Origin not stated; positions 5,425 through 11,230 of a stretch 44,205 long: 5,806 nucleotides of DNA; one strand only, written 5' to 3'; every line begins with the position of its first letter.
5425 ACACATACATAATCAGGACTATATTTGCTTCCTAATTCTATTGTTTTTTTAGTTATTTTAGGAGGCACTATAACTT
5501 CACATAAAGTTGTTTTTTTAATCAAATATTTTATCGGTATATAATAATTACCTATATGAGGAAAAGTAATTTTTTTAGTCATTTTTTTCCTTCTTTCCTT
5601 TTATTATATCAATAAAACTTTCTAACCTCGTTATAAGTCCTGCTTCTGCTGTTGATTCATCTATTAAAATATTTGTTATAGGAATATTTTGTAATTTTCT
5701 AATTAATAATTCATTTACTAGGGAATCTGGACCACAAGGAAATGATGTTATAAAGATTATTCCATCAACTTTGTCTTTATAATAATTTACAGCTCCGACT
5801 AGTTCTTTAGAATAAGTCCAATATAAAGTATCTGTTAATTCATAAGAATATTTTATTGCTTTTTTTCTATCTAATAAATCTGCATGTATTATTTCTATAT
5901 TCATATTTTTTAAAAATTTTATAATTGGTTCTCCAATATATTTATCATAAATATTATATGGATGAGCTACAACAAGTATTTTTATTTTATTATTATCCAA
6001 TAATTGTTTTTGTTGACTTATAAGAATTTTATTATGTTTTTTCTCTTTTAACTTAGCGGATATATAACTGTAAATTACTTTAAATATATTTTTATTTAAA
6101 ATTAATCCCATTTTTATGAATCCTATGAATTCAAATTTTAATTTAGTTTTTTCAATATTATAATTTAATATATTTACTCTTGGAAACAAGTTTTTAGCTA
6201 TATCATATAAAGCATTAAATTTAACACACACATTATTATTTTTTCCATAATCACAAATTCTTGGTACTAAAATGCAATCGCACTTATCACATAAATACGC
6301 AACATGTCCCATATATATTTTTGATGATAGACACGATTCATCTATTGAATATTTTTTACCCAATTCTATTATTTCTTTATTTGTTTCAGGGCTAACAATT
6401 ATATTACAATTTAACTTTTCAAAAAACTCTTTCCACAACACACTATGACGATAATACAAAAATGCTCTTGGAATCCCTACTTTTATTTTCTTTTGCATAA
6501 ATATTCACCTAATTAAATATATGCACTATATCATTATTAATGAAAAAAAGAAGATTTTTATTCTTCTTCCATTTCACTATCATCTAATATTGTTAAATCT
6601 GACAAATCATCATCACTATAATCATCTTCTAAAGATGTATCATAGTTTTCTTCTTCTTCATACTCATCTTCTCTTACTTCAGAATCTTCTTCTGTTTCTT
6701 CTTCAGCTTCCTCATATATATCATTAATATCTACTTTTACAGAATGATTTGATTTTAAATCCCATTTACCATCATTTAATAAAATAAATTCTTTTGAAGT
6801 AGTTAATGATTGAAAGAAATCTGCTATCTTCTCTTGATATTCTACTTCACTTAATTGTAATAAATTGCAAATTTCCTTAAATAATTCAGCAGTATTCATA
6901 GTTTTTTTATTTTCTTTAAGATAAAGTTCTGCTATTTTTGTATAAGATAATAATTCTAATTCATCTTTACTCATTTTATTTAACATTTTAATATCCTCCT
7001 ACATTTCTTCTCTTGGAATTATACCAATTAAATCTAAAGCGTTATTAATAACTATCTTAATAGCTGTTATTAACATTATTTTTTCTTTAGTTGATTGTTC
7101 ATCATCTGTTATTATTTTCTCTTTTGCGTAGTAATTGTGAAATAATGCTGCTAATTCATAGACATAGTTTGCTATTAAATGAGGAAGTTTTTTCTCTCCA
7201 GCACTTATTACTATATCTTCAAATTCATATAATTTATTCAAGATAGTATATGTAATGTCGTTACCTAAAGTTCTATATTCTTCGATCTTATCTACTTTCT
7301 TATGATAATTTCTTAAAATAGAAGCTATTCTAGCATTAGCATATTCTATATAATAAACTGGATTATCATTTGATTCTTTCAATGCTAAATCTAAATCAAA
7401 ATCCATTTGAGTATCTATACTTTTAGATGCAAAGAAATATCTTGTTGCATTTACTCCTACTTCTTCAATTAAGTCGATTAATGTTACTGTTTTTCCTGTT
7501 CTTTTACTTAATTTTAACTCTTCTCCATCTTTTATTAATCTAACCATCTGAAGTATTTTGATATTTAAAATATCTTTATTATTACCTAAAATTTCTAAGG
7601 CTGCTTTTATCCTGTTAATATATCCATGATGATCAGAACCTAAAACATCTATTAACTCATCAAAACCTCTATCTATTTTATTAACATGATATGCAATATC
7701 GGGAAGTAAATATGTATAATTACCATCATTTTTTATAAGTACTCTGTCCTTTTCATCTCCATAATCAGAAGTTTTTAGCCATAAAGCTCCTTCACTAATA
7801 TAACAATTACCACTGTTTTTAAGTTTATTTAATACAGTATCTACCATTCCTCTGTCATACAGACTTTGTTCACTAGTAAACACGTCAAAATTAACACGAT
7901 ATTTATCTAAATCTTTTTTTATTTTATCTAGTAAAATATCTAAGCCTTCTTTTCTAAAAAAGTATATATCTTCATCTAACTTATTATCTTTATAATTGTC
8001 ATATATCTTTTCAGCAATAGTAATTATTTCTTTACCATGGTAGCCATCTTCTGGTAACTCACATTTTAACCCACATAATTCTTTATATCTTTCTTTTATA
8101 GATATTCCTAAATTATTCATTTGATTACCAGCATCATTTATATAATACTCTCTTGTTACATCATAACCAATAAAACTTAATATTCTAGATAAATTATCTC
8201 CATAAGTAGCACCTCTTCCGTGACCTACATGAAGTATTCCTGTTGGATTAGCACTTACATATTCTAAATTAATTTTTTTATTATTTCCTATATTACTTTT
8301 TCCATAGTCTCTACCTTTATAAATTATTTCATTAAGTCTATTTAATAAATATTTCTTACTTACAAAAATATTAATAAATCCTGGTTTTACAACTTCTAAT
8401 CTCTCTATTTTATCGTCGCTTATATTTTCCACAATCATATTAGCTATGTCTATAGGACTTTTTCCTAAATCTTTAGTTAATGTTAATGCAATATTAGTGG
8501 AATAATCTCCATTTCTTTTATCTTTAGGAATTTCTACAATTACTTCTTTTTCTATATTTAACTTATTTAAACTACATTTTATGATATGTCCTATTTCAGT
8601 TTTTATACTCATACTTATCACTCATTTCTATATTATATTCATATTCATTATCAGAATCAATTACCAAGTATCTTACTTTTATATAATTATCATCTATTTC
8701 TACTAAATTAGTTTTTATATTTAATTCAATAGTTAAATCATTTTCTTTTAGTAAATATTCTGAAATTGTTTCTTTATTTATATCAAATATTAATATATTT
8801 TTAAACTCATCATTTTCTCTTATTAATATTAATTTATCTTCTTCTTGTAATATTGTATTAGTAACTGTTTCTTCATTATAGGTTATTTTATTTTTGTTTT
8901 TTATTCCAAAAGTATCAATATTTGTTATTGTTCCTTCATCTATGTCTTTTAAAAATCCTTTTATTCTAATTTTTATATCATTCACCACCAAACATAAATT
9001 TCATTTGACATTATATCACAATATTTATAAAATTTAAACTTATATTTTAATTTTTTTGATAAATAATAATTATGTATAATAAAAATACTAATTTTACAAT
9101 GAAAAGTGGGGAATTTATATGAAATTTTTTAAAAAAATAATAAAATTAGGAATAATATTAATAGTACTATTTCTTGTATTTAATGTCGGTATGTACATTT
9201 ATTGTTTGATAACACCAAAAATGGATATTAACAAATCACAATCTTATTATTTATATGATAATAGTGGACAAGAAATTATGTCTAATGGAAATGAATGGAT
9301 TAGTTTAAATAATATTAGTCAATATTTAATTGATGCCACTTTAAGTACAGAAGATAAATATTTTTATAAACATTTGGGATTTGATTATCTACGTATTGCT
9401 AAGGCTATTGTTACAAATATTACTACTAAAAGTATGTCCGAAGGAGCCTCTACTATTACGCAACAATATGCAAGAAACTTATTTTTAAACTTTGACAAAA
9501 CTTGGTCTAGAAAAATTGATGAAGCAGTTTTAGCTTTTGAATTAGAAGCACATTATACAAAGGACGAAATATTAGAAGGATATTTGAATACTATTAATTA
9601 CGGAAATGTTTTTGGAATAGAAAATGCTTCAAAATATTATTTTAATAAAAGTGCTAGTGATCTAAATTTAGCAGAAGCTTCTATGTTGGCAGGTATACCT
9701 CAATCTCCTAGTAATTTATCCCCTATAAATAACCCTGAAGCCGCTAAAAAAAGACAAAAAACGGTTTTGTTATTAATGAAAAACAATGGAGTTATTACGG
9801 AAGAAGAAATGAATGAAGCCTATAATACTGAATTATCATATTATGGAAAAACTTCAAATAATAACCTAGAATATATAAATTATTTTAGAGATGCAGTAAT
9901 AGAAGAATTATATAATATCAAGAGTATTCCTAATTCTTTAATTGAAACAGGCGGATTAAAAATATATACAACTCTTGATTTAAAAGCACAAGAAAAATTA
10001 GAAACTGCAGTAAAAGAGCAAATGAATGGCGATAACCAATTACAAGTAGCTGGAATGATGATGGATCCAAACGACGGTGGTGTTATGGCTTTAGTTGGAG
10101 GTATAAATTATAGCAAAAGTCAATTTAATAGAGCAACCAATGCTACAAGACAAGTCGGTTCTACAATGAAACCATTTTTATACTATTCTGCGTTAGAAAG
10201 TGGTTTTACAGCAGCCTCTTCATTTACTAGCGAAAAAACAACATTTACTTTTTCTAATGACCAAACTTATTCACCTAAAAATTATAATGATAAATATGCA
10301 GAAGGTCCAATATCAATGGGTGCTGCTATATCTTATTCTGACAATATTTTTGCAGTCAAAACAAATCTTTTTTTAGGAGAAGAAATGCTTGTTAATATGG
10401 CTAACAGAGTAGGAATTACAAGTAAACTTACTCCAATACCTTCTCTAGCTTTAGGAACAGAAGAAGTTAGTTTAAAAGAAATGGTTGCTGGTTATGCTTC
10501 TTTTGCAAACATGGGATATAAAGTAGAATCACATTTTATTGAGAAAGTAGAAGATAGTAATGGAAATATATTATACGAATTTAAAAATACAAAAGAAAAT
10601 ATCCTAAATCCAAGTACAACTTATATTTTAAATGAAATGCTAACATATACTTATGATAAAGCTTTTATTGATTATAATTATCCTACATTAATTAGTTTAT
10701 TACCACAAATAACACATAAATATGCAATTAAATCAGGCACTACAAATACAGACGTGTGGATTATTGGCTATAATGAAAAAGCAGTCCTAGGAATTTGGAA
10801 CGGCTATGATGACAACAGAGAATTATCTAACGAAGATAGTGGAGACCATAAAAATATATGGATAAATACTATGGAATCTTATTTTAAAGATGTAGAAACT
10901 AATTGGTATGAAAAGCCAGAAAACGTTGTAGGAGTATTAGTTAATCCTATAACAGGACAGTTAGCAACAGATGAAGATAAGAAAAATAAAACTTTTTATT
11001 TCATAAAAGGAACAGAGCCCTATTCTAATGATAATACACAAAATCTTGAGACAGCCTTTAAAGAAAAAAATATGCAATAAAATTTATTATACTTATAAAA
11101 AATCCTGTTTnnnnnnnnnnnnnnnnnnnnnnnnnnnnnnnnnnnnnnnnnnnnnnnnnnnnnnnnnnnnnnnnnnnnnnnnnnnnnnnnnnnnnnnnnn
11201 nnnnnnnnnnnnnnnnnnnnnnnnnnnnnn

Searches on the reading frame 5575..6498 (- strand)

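Call 11: search_protein_families(library=pfam, proteins=[window:5575-6498:-])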
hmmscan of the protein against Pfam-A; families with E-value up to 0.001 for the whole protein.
window:5575-6498:- (307 aa): 1 family
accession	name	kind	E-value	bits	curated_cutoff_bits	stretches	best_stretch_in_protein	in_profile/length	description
PF09989.15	DUF2229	-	2.9e-38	132.1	29.4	1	6-208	1-217/218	CoA enzyme activase uncharacterised domain (DUF2229)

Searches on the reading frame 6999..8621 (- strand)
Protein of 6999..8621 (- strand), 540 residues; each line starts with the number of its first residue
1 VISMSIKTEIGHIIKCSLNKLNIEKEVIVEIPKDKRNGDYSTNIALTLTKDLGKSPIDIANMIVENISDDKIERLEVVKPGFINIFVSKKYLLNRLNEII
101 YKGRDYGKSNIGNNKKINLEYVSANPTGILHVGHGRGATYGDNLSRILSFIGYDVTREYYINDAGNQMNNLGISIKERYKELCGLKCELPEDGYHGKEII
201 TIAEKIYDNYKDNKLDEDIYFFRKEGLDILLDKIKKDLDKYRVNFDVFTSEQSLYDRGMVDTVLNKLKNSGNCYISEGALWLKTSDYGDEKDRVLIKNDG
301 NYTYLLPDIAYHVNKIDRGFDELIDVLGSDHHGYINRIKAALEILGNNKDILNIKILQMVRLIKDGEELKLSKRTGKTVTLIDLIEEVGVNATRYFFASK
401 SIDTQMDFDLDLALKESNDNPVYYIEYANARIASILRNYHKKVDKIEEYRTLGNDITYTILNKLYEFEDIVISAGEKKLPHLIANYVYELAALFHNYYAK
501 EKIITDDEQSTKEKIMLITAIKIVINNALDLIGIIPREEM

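Call 11: search_protein_families(library=pfam, proteins=[window:6999-8621:-])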
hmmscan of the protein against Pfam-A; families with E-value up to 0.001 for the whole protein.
window:6999-8621:- (540 aa): 6 families
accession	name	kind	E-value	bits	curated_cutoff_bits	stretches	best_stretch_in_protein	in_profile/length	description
PF00750.26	tRNA-synt_1d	-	1.8e-28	100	23.3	1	97-393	3-303/349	tRNA synthetases class I (R), catalytic domain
PF05746.21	DALR_1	-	1.8e-26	92.9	22.3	1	425-540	1-117/117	DALR anticodon binding domain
PF03485.21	Arg_tRNA_synt_N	-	1.2e-22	80.7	21.5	1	9-87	2-85/85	Arginyl tRNA synthetase N terminal domain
PF01406.26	tRNA-synt_1e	-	6.1e-05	23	27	0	113-165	6-58/301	tRNA synthetases class I (C) catalytic domain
PF09334.17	tRNA-synt_1g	-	0.00024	20.4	20.1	0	367-418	324-376/391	tRNA synthetases class I (M)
PF00133.28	tRNA-synt_1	-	0.00043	19.6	22.7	0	359-406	364-411/414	tRNA synthetases class I (I, L, M and V)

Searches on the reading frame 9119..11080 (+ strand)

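Call 8: search_protein_families(library=ncbifam, proteins=[window:9119-11080:+])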
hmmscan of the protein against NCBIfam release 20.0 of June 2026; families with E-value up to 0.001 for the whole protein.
window:9119-11080:+ (653 aa): 14 families
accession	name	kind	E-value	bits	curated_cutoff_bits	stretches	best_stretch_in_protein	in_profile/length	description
TIGR02074.1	PBP_1a_fam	subfamily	5.9e-160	533.6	508.75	1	59-590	3-534/535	PBP1A family penicillin-binding protein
NF051885.1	tranpepglycosPbpC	equivalog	6.9e-112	375.1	900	1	36-592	50-597/632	multimodular transpeptidase-transglycosylase PbpC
TIGR02071.1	PBP_1b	equivalog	5.7e-99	332.2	717.75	1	60-633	149-724/729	penicillin-binding protein 1B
TIGR02073.1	PBP_1c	equivalog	2.6e-89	300.7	494.2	1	60-568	35-522/728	penicillin-binding protein 1C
NF008643.0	PRK11636.1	equivalog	2.3e-86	290.8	1263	3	1-301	1-306/850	peptidoglycan glycosyltransferase/peptidoglycan DD-transpeptidase MrcA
NF038276.1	strep_PBP2A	exception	2.6e-81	273.9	1100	1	8-650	37-698/716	penicillin-binding protein PBP2A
NF038272.1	strep_PBP1A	exception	4.7e-73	246.6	1075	1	2-602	6-644/658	penicillin-binding protein PBP1A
NF007061.0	PRK09506.1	equivalog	2.2e-71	240.8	1120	1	64-568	217-726/825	bifunctional glycosyl transferase/transpeptidase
NF011423.0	PRK14850.1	equivalog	1.5e-70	238.5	1275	1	60-624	159-724/764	penicillin-binding protein 1b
NF038274.1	strep_PBP1B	exception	1.4e-62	212.1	1225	2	272-598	337-670/745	penicillin-binding protein PBP1B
NF008414.0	PRK11240.1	equivalog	5.6e-54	183.4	1121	1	61-566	67-541/774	peptidoglycan glycosyltransferase PbpC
TIGR02070.1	mono_pep_trsgly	equivalog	3.6e-42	144.4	182.65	1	15-222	14-220/224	monofunctional biosynthetic peptidoglycan transglycosylase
NF010008.0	PRK13481.1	equivalog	4.4e-31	108.2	270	1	51-235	74-264/269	glycosyltransferase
TIGR03423.1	pbp2_mrdA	equivalog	7e-12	44.7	455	1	332-436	293-393/593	penicillin-binding protein 2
